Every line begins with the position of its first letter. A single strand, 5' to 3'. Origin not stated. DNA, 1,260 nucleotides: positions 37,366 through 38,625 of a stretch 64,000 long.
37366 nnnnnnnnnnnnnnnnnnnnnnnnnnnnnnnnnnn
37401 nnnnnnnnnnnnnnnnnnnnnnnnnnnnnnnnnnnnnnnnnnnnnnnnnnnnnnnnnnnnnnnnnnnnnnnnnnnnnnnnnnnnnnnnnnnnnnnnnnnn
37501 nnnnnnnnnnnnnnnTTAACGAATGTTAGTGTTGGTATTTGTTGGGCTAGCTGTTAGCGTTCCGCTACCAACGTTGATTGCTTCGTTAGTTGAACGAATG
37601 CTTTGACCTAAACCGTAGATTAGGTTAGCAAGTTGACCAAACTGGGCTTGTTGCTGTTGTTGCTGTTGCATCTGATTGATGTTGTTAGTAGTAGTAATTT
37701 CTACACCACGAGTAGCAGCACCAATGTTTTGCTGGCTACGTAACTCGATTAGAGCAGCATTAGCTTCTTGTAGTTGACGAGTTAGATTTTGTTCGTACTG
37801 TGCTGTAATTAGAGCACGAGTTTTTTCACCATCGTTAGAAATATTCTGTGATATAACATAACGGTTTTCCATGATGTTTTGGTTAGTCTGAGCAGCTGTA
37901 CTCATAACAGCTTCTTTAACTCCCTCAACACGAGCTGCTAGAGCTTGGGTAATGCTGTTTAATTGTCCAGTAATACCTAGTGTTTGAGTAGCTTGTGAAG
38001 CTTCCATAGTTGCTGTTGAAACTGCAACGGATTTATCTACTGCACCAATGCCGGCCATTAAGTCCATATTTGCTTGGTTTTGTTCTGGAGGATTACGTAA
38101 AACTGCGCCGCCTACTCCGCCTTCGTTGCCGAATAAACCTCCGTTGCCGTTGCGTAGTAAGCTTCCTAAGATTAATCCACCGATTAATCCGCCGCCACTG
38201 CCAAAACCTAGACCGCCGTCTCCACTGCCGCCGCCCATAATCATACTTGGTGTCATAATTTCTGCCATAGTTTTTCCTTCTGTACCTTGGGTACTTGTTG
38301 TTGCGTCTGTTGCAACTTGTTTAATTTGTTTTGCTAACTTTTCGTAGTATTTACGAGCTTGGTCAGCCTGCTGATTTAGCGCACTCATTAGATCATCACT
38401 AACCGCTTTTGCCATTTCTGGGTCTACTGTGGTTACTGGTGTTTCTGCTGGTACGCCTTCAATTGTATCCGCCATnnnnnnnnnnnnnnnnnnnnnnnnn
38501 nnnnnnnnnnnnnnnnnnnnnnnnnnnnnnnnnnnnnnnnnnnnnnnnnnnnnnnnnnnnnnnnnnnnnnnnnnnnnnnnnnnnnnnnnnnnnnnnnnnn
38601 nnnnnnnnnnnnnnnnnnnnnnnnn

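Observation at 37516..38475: Highly expressed 319-aa Gly/Gln-rich protein with glycine-zipper-like hydrophobic core and poly-Q tract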

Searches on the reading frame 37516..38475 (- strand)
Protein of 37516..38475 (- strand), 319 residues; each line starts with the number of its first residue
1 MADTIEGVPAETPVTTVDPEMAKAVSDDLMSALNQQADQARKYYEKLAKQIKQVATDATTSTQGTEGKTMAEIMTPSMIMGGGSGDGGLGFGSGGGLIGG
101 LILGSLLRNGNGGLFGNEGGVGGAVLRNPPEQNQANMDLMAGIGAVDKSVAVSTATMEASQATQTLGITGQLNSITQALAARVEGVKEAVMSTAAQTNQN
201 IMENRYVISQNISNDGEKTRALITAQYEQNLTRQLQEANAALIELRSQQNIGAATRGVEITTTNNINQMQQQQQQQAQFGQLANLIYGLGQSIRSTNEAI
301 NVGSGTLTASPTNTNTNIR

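Call 3: search_protein_families(library=pfam, proteins=[window:37516-38475:-], max_evalue=10)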
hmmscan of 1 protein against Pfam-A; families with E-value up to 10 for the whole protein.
window:37516-38475:- (319 aa): 7 families
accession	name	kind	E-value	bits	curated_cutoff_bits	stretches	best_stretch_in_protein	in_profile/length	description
PF16155.11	PnbB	-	0.14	12.5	26.9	1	23-77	13-69/153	4-hydroxylaminobenzoate lyase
PF20721.2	C19orf12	-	0.18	12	30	1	77-193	46-158/163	C19orf12-like protein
PF03791.18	KNOX2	-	0.19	11.8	27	1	226-248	21-43/48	KNOX2 domain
PF05263.17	DUF722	-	0.24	12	29.8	1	191-251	13-74/134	Protein of unknown function (DUF722)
PF16146.10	DUF4854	-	3.7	8.4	28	1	170-218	47-96/102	Domain of unknown function (DUF4854)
PF17680.6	FlgO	-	4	7.7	22.6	1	198-277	12-90/130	FlgO protein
PF17015.10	DUF5094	-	4.6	7.8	33.2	1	181-275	34-119/178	Domain of unknown function (DUF5094)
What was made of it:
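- Closest known: YtxH/GvpP-like and apolipoprotein-like anchored helical proteins. Different: No Pfam hit for the window protein (call 3).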

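Call 4: search_protein_families(library=phrogs, proteins=[window:37516-38475:-], max_evalue=10)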
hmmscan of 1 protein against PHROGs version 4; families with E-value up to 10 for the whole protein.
window:37516-38475:- (319 aa): 5 families
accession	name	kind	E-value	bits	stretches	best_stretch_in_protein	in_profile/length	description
phrog_12263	-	unknown function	0.17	12.6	1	281-317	20-54/56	-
phrog_25329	-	unknown function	0.44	11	1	32-77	71-116/335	-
phrog_37896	-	unknown function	0.98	10.5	1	31-98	5-70/141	-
phrog_14019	-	unknown function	1.1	10.3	1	142-297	17-157/209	-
phrog_34569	-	unknown function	6.6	8.2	0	172-261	19-111/145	-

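Call 5: search_dna_similar(query=window:37516-38475:-, collection=phages, mode=protein, max_evalue=0.001)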
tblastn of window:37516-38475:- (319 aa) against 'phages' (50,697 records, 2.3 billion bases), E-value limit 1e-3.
Records with a match: 1; places in all: 1; records where one place covers at least 80% of the query: 0.
Best place of each record, by identity: <60% 1.
By first word of the organism name: Acinetobacter 1.
By host as written in the record: Acinetobacter tandoii W4-4-4 1.
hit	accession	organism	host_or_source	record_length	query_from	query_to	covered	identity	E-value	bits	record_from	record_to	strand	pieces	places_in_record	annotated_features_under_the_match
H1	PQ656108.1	Acinetobacter phage At2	Acinetobacter tandoii W4-4-4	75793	134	319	58%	32.1%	9e-11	69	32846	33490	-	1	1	hypothetical protein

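Call 7: get_annotated_region(hit=H1, flank=8000)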
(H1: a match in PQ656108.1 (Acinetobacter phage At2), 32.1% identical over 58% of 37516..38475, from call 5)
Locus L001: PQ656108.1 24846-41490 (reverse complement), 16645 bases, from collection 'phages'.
description: Acinetobacter phage At2, complete genome.
organism: Acinetobacter phage At2 (NCBI taxid 3385009)
taxonomy: Viruses; Duplodnaviria; Heunggongvirae; Uroviricota; Caudoviricetes
host: Acinetobacter tandoii W4-4-4; source: water; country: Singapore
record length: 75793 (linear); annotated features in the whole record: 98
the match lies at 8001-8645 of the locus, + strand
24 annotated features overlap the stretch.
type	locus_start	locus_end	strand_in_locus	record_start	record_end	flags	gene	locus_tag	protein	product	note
CDS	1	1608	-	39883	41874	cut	-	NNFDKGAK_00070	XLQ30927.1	ribonucleoside-diphosphate reductase large subunit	I4L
CDS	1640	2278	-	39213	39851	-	-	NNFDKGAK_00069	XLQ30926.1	putative flavin-dependent thymidylate synthase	-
CDS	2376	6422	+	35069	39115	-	-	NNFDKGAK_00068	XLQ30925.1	hypothetical protein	-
CDS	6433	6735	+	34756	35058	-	-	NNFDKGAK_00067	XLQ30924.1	hypothetical protein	-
CDS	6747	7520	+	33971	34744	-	-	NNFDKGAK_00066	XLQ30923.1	hypothetical protein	-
CDS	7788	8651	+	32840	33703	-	-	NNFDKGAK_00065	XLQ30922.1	hypothetical protein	-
CDS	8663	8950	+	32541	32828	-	-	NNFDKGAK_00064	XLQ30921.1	hypothetical protein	-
CDS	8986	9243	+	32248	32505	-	-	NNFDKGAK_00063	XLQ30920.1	hypothetical protein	-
CDS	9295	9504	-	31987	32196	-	-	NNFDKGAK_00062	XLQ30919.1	hypothetical protein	-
CDS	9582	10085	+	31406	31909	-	-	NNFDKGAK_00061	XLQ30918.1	hypothetical protein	-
CDS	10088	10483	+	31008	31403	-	-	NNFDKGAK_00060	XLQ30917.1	hypothetical protein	-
CDS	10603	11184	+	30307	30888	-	-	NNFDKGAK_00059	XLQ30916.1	hypothetical protein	-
CDS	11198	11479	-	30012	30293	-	-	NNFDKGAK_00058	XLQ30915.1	hypothetical protein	-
CDS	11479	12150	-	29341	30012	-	-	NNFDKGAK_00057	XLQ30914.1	hypothetical protein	-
CDS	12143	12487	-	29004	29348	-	-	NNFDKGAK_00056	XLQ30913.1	hypothetical protein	-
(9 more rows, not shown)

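Call 10: find_homologous_proteins(query=window:37516-38475:-, max_evalue=0.001)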
Query window:37516-38475:- (319 aa): 2097 proteins with E <= 0.001 among 8000 candidates; the best 120 are listed.
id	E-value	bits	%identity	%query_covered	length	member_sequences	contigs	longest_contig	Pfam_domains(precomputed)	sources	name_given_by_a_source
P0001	1.7e-141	489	73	100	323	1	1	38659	-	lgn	-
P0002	3.6e-139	481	75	96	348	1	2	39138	-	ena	-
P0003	9.5e-139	480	76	100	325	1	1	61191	-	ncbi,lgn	-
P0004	2.8e-135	468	69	96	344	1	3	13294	-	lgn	-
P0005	1.0e-132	460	73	96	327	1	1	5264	-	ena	-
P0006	1.0e-131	457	73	96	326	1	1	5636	-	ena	-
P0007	1.0e-130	453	72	100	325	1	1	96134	-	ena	-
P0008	1.8e-130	453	76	100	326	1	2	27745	-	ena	-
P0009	5.2e-130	451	74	96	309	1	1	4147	-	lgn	-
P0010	6.1e-130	451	68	96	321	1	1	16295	-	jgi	jgi:hypothetical protein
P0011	9.1e-129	447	70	96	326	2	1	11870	-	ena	-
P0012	3.9e-127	442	69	96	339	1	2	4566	-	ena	-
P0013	7.0e-126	438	77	87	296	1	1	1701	-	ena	-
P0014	2.9e-125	435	69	96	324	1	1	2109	-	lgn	-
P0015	9.0e-125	434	70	96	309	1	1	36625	-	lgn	-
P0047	2.1e-112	393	60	100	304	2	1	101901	-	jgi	jgi:hypothetical protein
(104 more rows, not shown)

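Call 14: find_encoding_contigs(protein=P0047, flank=10000, max_places=3)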
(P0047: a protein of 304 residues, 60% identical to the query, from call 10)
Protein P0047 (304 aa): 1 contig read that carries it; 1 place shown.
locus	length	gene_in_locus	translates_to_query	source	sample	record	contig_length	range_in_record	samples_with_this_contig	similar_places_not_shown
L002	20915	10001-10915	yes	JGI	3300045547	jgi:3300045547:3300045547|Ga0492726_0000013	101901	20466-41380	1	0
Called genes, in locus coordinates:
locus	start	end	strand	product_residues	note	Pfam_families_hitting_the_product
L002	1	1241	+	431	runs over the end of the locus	PF00176:SNF2-rel_dom (weak), PF00270:DEAD, PF04851:ResIII, PF00271:Helicase_C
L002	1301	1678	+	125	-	-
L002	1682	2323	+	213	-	-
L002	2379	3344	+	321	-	PF00149:Metallophos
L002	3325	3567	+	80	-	PF00462:Glutaredoxin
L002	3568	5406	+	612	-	PF02463:SMC_N, PF13476:AAA_23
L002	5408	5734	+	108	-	-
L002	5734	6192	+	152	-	PF24608:PDDEXK_15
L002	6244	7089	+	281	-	PF02739:5_3_exonuc_N, PF01367:5_3_exonuc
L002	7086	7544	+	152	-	PF00692:dUTPase, PF22769:DCD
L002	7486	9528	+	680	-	PF17975:RNR_Alpha (weak)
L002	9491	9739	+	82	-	-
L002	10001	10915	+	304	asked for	-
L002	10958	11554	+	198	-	-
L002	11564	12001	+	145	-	PF00210:Ferritin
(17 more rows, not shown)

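Call 15: find_encoding_contigs(protein=P0003, flank=10000, max_places=3)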
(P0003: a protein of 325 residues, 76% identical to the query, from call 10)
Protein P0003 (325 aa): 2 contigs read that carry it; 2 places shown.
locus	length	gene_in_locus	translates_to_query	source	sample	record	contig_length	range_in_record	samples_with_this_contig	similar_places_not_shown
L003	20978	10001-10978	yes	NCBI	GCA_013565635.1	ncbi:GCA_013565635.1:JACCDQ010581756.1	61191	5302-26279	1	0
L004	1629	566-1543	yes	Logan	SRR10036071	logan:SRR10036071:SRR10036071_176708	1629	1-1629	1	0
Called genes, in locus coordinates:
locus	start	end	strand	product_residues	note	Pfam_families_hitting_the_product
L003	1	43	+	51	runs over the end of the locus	-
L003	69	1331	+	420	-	PF04851:ResIII, PF00270:DEAD, PF00271:Helicase_C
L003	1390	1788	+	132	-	-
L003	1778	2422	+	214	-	-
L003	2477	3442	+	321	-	PF00149:Metallophos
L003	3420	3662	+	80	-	PF00462:Glutaredoxin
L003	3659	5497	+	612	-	PF02463:SMC_N (weak), PF13476:AAA_23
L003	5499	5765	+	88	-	-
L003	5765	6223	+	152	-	PF24608:PDDEXK_15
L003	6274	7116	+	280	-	PF02739:5_3_exonuc_N, PF01367:5_3_exonuc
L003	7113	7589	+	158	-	PF22769:DCD, PF00692:dUTPase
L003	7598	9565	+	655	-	PF17975:RNR_Alpha, PF21995:RNR-II_ins_dom (faint), PF02867:Ribonuc_red_lgC (faint)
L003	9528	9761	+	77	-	-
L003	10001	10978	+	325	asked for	-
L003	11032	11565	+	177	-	PF01391:Collagen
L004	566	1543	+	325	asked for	-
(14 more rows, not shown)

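Call 20: search_solved_structures(query=A1, max_evalue=10, show_alignments=2)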
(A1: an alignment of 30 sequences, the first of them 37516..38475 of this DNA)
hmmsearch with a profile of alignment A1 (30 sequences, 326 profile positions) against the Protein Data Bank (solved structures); distinct sequences matched with E-value up to 10: 2.
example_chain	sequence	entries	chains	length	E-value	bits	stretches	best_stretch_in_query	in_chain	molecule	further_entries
9okb_H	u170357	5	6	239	1.1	11.5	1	172-255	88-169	bmCENP-H | bm-CENPH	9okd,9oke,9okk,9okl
5o9z_N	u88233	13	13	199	3.2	10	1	10-74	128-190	Zinc finger matrin-type protein 2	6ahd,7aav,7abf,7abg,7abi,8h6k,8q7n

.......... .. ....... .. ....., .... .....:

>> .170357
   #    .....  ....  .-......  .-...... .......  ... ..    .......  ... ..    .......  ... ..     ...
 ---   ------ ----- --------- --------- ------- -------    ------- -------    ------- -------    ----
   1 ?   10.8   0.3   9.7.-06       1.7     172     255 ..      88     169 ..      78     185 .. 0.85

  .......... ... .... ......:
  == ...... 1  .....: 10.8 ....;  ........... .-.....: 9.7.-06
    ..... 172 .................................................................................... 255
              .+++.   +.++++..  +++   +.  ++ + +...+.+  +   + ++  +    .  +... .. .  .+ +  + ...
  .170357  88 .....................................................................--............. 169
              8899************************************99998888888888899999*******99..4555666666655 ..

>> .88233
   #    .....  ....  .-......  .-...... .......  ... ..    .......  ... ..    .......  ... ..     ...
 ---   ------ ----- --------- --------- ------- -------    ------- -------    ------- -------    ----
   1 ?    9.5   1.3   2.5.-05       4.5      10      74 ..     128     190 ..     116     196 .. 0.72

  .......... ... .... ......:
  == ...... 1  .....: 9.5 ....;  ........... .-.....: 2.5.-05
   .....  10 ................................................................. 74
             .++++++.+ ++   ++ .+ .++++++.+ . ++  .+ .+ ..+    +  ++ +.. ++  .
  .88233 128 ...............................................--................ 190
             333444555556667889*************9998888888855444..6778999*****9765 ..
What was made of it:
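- No homology to known ejection proteins was found (calls 4, 20).
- Tried and rejected: PDB by sequence profile (call 20).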

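Call 22: search_dna_similar(query=L001:7788-8651:+, collection=phages, mode=protein, max_evalue=0.01, max_rows=40)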
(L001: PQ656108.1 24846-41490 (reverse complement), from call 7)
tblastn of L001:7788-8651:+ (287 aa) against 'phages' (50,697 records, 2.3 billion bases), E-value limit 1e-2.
Records with a match: 3; places in all: 3; records where one place covers at least 80% of the query: 1.
Best place of each record, by identity: >=99% 1; <60% 2.
By first word of the organism name: Iodobacter 2; Acinetobacter 1.
By host as written in the record: Iodobacter sp. CdM7 2; Acinetobacter tandoii W4-4-4 1.
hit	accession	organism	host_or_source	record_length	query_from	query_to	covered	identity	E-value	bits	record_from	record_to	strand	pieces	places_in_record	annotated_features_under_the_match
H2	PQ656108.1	Acinetobacter phage At2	Acinetobacter tandoii W4-4-4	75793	1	287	100%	100.0%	5e-101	329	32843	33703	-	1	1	hypothetical protein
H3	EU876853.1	Iodobacter phage PhiPLPE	Iodobacter sp. CdM7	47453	51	220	59%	52.9%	1e-26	115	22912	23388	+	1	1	gp38 putative tail-fiber protein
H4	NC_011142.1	Iodobacter phage PhiPLPE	Iodobacter sp. CdM7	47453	51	220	59%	52.9%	1e-26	115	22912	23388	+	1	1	gp38 putative tail-fiber protein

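Call 23: get_annotated_region(hit=H4, flank=6000)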
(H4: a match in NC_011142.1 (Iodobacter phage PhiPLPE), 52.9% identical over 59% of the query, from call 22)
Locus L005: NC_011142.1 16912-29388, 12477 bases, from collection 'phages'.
description: Iodobacteriophage phiPLPE, complete genome.
organism: Iodobacter phage PhiPLPE (NCBI taxid 551895)
taxonomy: Viruses; Duplodnaviria; Heunggongvirae; Uroviricota; Caudoviricetes; Iodovirus; Iodovirus PLPE
host: Iodobacter sp. CdM7; source: -; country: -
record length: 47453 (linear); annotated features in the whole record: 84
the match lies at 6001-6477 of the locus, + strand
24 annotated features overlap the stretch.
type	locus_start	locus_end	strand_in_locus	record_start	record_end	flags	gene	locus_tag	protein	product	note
CDS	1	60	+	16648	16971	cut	-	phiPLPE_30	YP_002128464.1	hypothetical protein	-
CDS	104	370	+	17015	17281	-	-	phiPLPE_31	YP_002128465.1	hypothetical protein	-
CDS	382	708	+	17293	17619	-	-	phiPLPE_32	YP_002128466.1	hypothetical protein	-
CDS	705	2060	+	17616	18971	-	-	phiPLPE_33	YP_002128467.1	gp33 putative acylhydrolase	-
CDS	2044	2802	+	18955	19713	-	-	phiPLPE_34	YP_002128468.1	gp34 virion protein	Virion component confirmed by MS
CDS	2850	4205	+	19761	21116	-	-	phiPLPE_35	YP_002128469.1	gp35 virion protein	Virion component confirmed by MS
CDS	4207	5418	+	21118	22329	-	-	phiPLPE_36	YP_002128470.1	gp36 putative tail-fiber protein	-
CDS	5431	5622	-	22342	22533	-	-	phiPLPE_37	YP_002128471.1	hypothetical protein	-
CDS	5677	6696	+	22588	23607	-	-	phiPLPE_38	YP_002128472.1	gp38 putative tail-fiber protein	-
CDS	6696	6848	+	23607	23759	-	-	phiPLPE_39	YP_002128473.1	hypothetical protein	-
CDS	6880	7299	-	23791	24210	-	-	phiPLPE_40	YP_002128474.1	lipoprotein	-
CDS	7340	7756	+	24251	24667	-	-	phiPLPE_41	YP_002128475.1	virion structural protein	-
CDS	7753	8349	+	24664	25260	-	-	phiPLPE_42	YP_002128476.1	tail completion or Neck1 protein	-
CDS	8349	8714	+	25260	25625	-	-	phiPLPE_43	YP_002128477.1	hypothetical protein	-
CDS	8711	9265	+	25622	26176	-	-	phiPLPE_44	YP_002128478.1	hypothetical protein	-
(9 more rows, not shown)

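Call 24: predict_structure(alignment_id=A1)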
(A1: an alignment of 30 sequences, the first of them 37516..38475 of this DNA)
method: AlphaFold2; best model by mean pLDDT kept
length: 319 residues; sequences in the alignment: 30
mean_pLDDT: 59.9   pTM: 0.18
mean pLDDT of the five models: 59.9, 59.2, 58.6, 50.3, 50.1
residues with pLDDT >= 90: 0; 70-90: 116; 50-70: 92; < 50: 111
segments of 3 or more residues with pLDDT < 50: 1-18, 20-22, 58-113, 115-129, 297-312
pLDDT, mean of each block of 10 residues (from residue 1): 41 45 57 70 70 55 40 40 37 41 43 42 42 61 56 60 67 74 74 74 74 79 83 83 75 61 71 76 77 54 43 50
secondary structure, 60 per line:
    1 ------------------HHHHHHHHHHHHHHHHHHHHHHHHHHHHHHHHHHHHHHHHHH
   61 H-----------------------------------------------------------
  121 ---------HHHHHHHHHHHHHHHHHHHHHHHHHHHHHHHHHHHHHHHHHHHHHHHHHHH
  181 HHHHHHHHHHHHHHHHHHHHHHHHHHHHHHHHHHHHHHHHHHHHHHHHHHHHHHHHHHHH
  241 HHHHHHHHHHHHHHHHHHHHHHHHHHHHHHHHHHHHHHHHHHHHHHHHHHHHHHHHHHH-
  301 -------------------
elements in order: H19-61 H130-299

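Call 26: search_protein_representatives(alignment_id=A1)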
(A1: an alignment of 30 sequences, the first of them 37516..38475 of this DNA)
Query: 30 sequences, 326 profile positions. Proteins with E-value up to 0.001 (for the whole library): 404; up to 1e-10: 250; up to 1e-30: 44. The best 150 are listed.
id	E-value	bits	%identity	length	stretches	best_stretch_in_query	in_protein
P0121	2.9e-148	509.7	-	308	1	2-326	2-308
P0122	3.9e-99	348.2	-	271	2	191-326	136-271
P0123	2.1e-88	313.0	-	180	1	140-326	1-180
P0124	8.4e-87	307.7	-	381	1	64-326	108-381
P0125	2.3e-78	280.0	-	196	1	27-217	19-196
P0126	2.9e-78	279.6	-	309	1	25-326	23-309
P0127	1.5e-77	277.3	-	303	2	176-326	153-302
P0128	5.2e-76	272.2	-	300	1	33-326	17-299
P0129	6.5e-73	262.0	-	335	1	1-326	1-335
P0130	1.5e-68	247.7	-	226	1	67-237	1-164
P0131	2.6e-62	227.2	-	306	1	37-326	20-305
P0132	3.2e-62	226.9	-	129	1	198-326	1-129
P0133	5.7e-61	222.8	-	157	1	19-166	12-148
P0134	1.4e-56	208.4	-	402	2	177-326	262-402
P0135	5.6e-56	206.4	-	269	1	74-324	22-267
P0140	1.1e-47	179.1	-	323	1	20-326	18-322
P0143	5.2e-42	160.5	-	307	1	24-326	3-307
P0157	5.7e-32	127.5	-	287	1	72-326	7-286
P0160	1.6e-31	126.0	-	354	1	66-323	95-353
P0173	9.1e-28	113.7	-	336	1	24-323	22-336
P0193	2.3e-24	102.5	-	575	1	89-325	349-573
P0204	1.5e-23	99.8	-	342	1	16-326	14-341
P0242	2.2e-19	86.1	-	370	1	27-324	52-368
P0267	8.7e-17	77.6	-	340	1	31-322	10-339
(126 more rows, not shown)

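Call 27: search_protein_families(library=phrogs, proteins=[L005:5677-6693:+, L001:7788-8648:+, P0140, P0160, P0193, P0204, P0242, P0267, L005:6696-6845:+, L001:8663-8947:+], max_evalue=0.01)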
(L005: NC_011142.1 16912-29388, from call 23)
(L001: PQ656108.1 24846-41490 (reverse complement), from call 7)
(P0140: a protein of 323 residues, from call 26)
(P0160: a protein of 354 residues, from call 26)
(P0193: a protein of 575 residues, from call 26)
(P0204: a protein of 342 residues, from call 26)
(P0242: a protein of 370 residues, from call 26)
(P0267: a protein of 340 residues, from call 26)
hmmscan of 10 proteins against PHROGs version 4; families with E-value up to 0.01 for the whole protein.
L005:5677-6693:+ (339 aa): 0 families

L001:7788-8648:+ (287 aa): 0 families

P0140 (323 aa): 1 family
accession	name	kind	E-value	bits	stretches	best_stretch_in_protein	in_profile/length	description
phrog_5417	-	unknown function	0.0057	17.5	0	260-321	13-75/156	-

P0160 (354 aa): 0 families

P0193 (575 aa): 0 families

P0204 (342 aa): 1 family
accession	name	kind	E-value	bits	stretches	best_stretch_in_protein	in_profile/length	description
phrog_9288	-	unknown function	0.0027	18.4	1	82-278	11-219/234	-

P0242 (370 aa): 1 family
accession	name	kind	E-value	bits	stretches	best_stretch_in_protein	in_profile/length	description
phrog_9288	-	unknown function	0.0019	18.9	1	102-292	13-197/234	-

P0267 (340 aa): 0 families

L005:6696-6845:+ (50 aa): 0 families

L001:8663-8947:+ (95 aa): 0 families
